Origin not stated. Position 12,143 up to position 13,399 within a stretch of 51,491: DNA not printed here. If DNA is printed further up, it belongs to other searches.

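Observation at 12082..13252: Membrane-inserted Cas4-family Fe-S nuclease coupled to a small upstream ORF, with no CRISPR-cas context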

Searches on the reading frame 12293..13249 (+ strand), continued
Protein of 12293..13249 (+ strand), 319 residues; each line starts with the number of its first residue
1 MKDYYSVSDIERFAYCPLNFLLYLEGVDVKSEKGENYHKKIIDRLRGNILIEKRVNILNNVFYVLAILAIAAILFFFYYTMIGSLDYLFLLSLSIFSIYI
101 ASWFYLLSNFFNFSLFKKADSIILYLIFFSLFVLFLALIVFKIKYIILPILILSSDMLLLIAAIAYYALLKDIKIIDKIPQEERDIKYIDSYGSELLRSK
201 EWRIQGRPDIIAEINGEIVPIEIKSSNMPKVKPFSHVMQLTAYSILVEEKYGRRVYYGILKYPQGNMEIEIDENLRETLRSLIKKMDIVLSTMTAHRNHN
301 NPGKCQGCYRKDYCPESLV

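Call 27: search_protein_families(library=pfam, proteins=[L037:7014-7946:+, L019:4771-5121:-], max_evalue=0.001)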
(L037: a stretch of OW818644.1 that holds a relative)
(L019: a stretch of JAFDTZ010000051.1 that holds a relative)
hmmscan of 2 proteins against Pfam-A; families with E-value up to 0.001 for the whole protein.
L037:7014-7946:+ (311 aa): 1 family
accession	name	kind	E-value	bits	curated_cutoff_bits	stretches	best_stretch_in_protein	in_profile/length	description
PF14811.11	TPD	-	1.4e-43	148.5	27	1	169-300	2-136/138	Protein of unknown function TPD sequence-motif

L019:4771-5121:- (117 aa): 0 families

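Call 30: predict_structure(alignment_id=A2)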
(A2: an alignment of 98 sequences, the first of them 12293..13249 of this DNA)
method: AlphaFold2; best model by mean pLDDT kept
length: 319 residues; sequences in the alignment: 98
mean_pLDDT: 82.8   pTM: 0.76
mean pLDDT of the five models: 82.8, 81.5, 78.5, 76.7, 74.3
residues with pLDDT >= 90: 140; 70-90: 102; 50-70: 76; < 50: 1
segments of 3 or more residues with pLDDT < 50: none
pLDDT, mean of each block of 10 residues (from residue 1): 88 95 89 88 90 81 73 68 64 68 61 56 65 67 68 71 73 81 89 92 97 95 92 95 98 97 95 98 96 91 83 87
secondary structure, 60 per line:
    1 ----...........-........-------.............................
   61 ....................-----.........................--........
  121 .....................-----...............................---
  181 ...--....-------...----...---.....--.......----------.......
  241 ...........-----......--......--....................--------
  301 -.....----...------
elements in order: H7-15 H17-24 H32-80 H86-110 H113-141 H147-177 E186-189 E197-199 E204-206 E210-214 E217-223 H234-251 E257-262 E265-270 H273-292 H302-306

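Call 34: fold_search(model_id=the predicted structure, library=pdb)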
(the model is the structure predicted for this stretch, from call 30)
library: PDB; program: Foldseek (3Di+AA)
matches with E <= 10: 230; with E <= 0.001: 19
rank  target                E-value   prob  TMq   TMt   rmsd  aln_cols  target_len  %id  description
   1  8d3q_J                1.2e-06  1.00  0.33  0.54   4.1       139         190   22  Type I-C Cas4-Cas1-Cas2 complex bound to a PAM/NoPAM prespacer (released 2022-11-02)
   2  8d3l_I                2.2e-06  1.00  0.34  0.48   3.8       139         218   22  Type I-C Cas4-Cas1-Cas2 complex bound to a PAM/PAM prespacer (released 2022-11-02)
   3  8d3l_J                2.2e-06  1.00  0.34  0.49   5.5       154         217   21  Type I-C Cas4-Cas1-Cas2 complex bound to a PAM/PAM prespacer (released 2022-11-02)
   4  7mi4_A                4.6e-06  1.00  0.35  0.21   5.2       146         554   19  Symmetrical PAM-PAM prespacer bound Cas4/Cas1/Cas2 complex (released 2021-11-17)
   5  7mi5_A                1.6e-05  1.00  0.33  0.20   4.6       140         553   18  Asymmetrical PAM-Non PAM prespacer bound Cas4/Cas1/Cas2 complex (released 2021-11-17)
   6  5zyv_A                2.3e-05  1.00  0.27  0.41   3.7       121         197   16  Crystal structure of human MGME1 with single strand DNA2 and Ca2+ (released 2018-09-19)
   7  5zyt_C                3.5e-05  1.00  0.27  0.37   3.7       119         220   18  Crystal structure of human MGME1 with 3' overhang double strand DNA3 (released 2018-09-19)
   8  8xa9_B                3.7e-05  1.00  0.27  0.37   3.7       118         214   18  Human MGME1 in complex with 5'-overhang DNA (released 2024-03-20)
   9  8xa9_A                5.4e-05  1.00  0.27  0.38   3.7       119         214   18  Human MGME1 in complex with 5'-overhang DNA (released 2024-03-20)
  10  5zyu_A                6.3e-05  1.00  0.28  0.37   4.9       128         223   17  The crystal structure of humanMGME1 with single strand DNA2 (released 2018-09-19)
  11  5zyt_D                1.0e-04  1.00  0.27  0.37   3.8       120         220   18  Crystal structure of human MGME1 with 3' overhang double strand DNA3 (released 2018-09-19)
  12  5zyt_A                1.1e-04  1.00  0.28  0.37   4.8       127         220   17  Crystal structure of human MGME1 with 3' overhang double strand DNA3 (released 2018-09-19)
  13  5zyw                  1.3e-04  1.00  0.28  0.37   6.9       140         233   16  The crystal structure of apo-HsMGME1 with Mn2+ (released 2018-09-19)
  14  5zyt_B                1.5e-04  1.00  0.27  0.37   3.8       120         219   18  Crystal structure of human MGME1 with 3' overhang double strand DNA3 (released 2018-09-19)
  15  9iac_B                2.1e-04  1.00  0.31  0.35  11.8       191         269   12  Structure of the Argonaute-associated Cas4 family protein 1 (ACE1) from Microcystis aeruginosa (MaACE1) (released 2025-04-23)
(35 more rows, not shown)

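Call 50: find_related_loci(query=A2, collection=viral_contigs, flank=6000)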
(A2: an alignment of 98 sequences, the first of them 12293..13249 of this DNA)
Query A2 (319 aa) in viral_contigs; peptide patterns used: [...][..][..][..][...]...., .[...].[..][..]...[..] (x = any residue, [..] = any of these).
10 stretches matched a pattern, but none encodes a relative of the query by tblastn (E <= 1e-3).

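Call 59: search_protein_families(library=padloc, proteins=[window:12293-13249:+, L037:7014-7946:+, P0071], max_evalue=0.01)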
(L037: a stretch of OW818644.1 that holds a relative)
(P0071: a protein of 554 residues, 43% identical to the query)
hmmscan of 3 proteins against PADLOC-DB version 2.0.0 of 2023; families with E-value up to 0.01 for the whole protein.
window:12293-13249:+ (319 aa): 17 families
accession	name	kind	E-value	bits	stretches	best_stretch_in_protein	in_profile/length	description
PDLC00943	Cas4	-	7.5e-23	79.4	1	196-315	60-179/180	CRISPR-associated protein Cas4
PDLC01250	Cas4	-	1.7e-22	78.5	1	194-315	52-168/168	"CAS-I,CAS-II,CAS-III,CAS-IV,CAS-V,CAS-VI; acquisition_associated"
PDLC01447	Cas4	-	2.8e-21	74.7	1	190-316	46-159/161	"CAS-I,CAS-II,CAS-III,CAS-IV,CAS-V,CAS-VI; acquisition_associated"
PDLC00944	Cas4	-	3.9e-21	74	1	194-315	57-177/177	Cas4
PDLC02034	Cas4d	-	4.6e-17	60.3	1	194-314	62-180/192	-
PDLC01611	Cas4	-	7.5e-16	56.8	1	202-314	53-156/158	"CAS-I,CAS-II,CAS-III,CAS-IV,CAS-V,CAS-VI; acquisition_associated"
PDLC02083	Cas4_II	-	3.9e-15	54.8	1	198-315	69-184/186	-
PDLC02035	Cas4d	-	7.6e-15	52.9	1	194-314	55-174/196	-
PDLC01773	Cas4c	-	1.2e-13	49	1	197-314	79-193/229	-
PDLC02067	Cas1b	-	5.1e-10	36.8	1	189-309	42-169/533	-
PDLC00059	DruK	-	2.3e-08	31.6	1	196-314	118-234/326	PD-(D/E)XK nuclease superfamily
PDLC02085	Cas4a2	-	7.7e-08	30.9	1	196-317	55-164/166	-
PDLC02087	Cas4b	-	7.8e-07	27.4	1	192-314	64-188/189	-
PDLC01747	Cas1g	-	1.1e-06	25.5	1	192-314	51-176/523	-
PDLC00060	DruK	-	7.5e-06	23.5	1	197-308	136-253/347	PD-(D/E)XK nuclease superfamily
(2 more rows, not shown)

L037:7014-7946:+ (311 aa): 0 families

P0071 (554 aa): 20 families
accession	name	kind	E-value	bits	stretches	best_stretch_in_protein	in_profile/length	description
PDLC00943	Cas4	-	8.8e-24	82.4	1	430-550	59-179/180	CRISPR-associated protein Cas4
PDLC01250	Cas4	-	1.6e-23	81.8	1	423-550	50-168/168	"CAS-I,CAS-II,CAS-III,CAS-IV,CAS-V,CAS-VI; acquisition_associated"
PDLC01447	Cas4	-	1.1e-22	79.2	1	361-552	34-160/161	"CAS-I,CAS-II,CAS-III,CAS-IV,CAS-V,CAS-VI; acquisition_associated"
PDLC00944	Cas4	-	1.2e-22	78.9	1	431-550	59-177/177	Cas4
PDLC02034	Cas4d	-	1.5e-21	75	1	428-549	61-180/192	-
PDLC02035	Cas4d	-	3.3e-17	60.6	1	429-549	55-174/196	-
PDLC01773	Cas4c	-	2.1e-15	54.7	1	432-550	79-194/229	-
PDLC01611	Cas4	-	4e-15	54.5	1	423-549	39-156/158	"CAS-I,CAS-II,CAS-III,CAS-IV,CAS-V,CAS-VI; acquisition_associated"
PDLC02083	Cas4_II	-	2.5e-12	45.6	1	430-549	66-183/186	-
PDLC02067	Cas1b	-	2.2e-11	41.3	1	428-549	46-174/533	-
PDLC01747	Cas1g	-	1.5e-10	38.3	1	431-549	55-176/523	-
PDLC00059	DruK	-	7.8e-09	33.1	1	431-549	118-234/326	PD-(D/E)XK nuclease superfamily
PDLC00060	DruK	-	3.5e-08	31.2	1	425-549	129-259/347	PD-(D/E)XK nuclease superfamily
PDLC02087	Cas4b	-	1.7e-05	23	1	431-549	68-188/189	-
PDLC01771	Cas4b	-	2.9e-05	22.3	1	470-549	80-158/162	-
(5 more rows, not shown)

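Call 61: search_protein_representatives(alignment_id=A2)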
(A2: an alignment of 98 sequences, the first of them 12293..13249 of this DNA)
Query: 98 sequences, 332 profile positions. Proteins with E-value up to 0.001 (for the whole library): 2844; up to 1e-10: 1167; up to 1e-30: 233. The best 150 are listed.
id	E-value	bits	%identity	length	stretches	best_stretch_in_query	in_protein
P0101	1.1e-135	468.6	-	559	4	120-331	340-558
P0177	1.3e-133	461.8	-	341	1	4-331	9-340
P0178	4.2e-129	447.0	-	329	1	3-332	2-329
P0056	3.9e-123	427.4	-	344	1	3-331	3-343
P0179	1.7e-122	425.3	-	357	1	3-331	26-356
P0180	5.0e-119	413.9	-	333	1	4-331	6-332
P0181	8.7e-116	403.2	-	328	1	4-331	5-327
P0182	1.9e-115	402.2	-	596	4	119-331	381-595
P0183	3.3e-115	401.3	-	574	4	126-331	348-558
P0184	4.6e-115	400.9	-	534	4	124-331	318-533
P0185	8.9e-115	399.9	-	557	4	122-331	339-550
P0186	6.7e-113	393.7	-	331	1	4-331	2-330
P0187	2.7e-111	388.5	-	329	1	2-332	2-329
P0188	2.8e-111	388.4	-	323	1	5-331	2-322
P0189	1.7e-106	372.7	-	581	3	131-331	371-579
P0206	3.1e-92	325.8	-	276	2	132-331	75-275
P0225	1.7e-79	283.9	-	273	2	155-331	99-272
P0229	1.4e-74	267.8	-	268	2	186-332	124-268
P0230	1.6e-73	264.3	-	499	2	65-331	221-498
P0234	8.2e-67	242.3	-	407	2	131-331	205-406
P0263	2.3e-41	158.6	-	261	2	205-331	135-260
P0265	4.6e-41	157.6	-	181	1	180-331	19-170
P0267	1.4e-40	156.0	-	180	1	206-332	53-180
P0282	3.3e-38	148.2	-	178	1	159-332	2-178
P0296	2.6e-37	145.3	-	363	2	189-331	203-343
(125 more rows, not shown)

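Call 63: list_cluster_members(proteins=[P0267, P0282, P0265, P0206, P0229, P0263, P0296, P0230, P0234, P0225])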
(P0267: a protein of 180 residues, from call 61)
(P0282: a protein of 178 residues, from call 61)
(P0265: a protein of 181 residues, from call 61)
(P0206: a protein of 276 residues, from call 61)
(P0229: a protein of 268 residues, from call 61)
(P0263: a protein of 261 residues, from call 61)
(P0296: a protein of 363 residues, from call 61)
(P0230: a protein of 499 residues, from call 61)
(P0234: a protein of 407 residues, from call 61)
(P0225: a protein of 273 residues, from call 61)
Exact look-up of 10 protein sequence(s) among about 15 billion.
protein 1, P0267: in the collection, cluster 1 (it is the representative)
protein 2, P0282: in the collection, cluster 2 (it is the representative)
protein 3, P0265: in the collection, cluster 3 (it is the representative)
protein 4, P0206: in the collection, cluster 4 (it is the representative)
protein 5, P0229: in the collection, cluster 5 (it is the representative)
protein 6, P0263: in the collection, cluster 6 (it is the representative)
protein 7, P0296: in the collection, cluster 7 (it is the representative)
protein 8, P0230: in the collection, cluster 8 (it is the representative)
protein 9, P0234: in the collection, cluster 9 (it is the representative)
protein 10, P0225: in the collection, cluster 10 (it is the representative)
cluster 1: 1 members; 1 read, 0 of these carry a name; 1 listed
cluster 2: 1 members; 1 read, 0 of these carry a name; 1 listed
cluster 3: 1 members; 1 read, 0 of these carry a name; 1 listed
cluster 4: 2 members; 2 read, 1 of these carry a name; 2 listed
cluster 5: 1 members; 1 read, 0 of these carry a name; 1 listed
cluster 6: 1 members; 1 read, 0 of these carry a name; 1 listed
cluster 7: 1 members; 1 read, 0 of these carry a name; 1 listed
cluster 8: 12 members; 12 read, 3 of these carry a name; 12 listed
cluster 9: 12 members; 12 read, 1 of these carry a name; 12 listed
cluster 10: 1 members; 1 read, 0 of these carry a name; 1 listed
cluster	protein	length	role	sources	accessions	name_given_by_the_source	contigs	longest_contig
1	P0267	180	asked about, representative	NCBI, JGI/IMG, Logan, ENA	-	-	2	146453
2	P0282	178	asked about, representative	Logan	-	-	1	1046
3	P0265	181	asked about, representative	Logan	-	-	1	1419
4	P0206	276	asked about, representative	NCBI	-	-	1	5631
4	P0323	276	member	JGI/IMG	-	CRISPR-associated exonuclease Cas4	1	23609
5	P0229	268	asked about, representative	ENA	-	-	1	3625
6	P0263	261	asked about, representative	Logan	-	-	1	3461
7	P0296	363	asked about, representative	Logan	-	-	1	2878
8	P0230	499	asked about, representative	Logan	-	-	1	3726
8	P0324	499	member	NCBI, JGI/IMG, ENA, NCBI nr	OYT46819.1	hypothetical protein B6U90_00025 [Thermoplasmatales archaeon ex4484_6] | MAG: hypothetical protein B6U90_00025 [Thermoplasmatales archaeon ex4484_6]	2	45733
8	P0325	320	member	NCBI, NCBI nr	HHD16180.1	MAG TPA: Dna2/Cas4 domain-containing protein, partial [Euryarchaeota archaeon] | Dna2/Cas4 domain-containing protein [Euryarchaeota archaeon]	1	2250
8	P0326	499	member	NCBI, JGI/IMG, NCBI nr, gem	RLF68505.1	MAG: hypothetical protein DRN57_03800 [Thermoplasmata archaeon]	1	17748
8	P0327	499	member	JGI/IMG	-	-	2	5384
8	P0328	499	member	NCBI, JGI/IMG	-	-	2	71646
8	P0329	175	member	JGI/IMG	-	-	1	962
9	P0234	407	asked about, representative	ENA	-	-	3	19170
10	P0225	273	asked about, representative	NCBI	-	-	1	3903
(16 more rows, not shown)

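Call 64: find_encoding_contigs(protein=P0267, flank=5000, max_places=2)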
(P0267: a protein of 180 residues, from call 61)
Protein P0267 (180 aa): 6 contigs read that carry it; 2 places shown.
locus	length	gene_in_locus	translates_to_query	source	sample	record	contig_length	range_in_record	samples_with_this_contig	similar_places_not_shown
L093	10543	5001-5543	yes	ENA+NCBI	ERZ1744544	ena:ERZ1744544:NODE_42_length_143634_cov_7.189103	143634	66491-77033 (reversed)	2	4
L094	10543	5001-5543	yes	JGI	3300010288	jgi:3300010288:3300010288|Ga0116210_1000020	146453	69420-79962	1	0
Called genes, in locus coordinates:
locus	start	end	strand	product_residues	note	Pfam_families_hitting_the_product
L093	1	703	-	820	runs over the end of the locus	PF01058:Oxidored_q6, PF00329:Complex1_30kDa, PF00346:Complex1_49kDa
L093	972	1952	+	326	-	PF04055:Radical_SAM, PF06463:Mob_synth_C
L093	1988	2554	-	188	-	PF14559:TPR_19 (faint)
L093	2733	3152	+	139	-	PF00436:SSB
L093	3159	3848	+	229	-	-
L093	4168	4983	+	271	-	PF03734:YkuD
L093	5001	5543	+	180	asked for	PF12705:PDDEXK_1, PF01930:Cas_Cas4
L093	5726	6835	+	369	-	PF01408:GFO_IDH_MocA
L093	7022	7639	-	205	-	PF06971:Put_DNA-bind_N, PF02629:CoA_binding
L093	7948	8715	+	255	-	-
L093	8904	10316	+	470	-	PF02952:Fucose_iso_C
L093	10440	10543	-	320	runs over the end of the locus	PF01261:AP_endonuc_2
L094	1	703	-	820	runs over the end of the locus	PF01058:Oxidored_q6, PF00329:Complex1_30kDa, PF00346:Complex1_49kDa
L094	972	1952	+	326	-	PF04055:Radical_SAM, PF06463:Mob_synth_C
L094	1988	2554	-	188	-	PF14559:TPR_19 (faint)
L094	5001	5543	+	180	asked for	PF12705:PDDEXK_1, PF01930:Cas_Cas4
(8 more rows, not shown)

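Call 70: list_cluster_members(proteins=[P0001, P0128, P0002, P0005, P0006])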
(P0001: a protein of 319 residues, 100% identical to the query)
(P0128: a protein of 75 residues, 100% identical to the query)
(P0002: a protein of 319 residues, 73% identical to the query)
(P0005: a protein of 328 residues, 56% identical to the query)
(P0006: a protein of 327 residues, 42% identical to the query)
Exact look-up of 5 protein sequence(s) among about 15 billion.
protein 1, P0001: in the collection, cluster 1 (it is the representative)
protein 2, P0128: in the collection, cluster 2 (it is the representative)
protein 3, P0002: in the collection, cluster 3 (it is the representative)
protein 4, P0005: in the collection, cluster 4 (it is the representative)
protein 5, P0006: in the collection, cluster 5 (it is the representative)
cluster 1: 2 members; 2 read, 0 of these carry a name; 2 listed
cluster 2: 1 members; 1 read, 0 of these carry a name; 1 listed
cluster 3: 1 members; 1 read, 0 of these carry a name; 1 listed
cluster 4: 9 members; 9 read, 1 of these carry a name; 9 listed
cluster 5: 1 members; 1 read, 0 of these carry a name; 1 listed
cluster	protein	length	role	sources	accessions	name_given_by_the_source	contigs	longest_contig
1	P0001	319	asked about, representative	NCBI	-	-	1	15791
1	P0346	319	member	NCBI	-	-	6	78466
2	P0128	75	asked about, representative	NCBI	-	-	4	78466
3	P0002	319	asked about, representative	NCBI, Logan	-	-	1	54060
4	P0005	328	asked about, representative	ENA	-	-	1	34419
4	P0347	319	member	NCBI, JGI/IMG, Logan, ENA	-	CRISPR-associated exonuclease Cas4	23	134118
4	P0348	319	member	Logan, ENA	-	-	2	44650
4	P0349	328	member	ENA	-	-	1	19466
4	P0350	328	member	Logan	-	-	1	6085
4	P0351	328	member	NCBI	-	-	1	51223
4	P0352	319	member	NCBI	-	-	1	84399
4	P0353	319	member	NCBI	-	-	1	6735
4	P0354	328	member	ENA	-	-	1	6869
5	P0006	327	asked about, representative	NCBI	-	-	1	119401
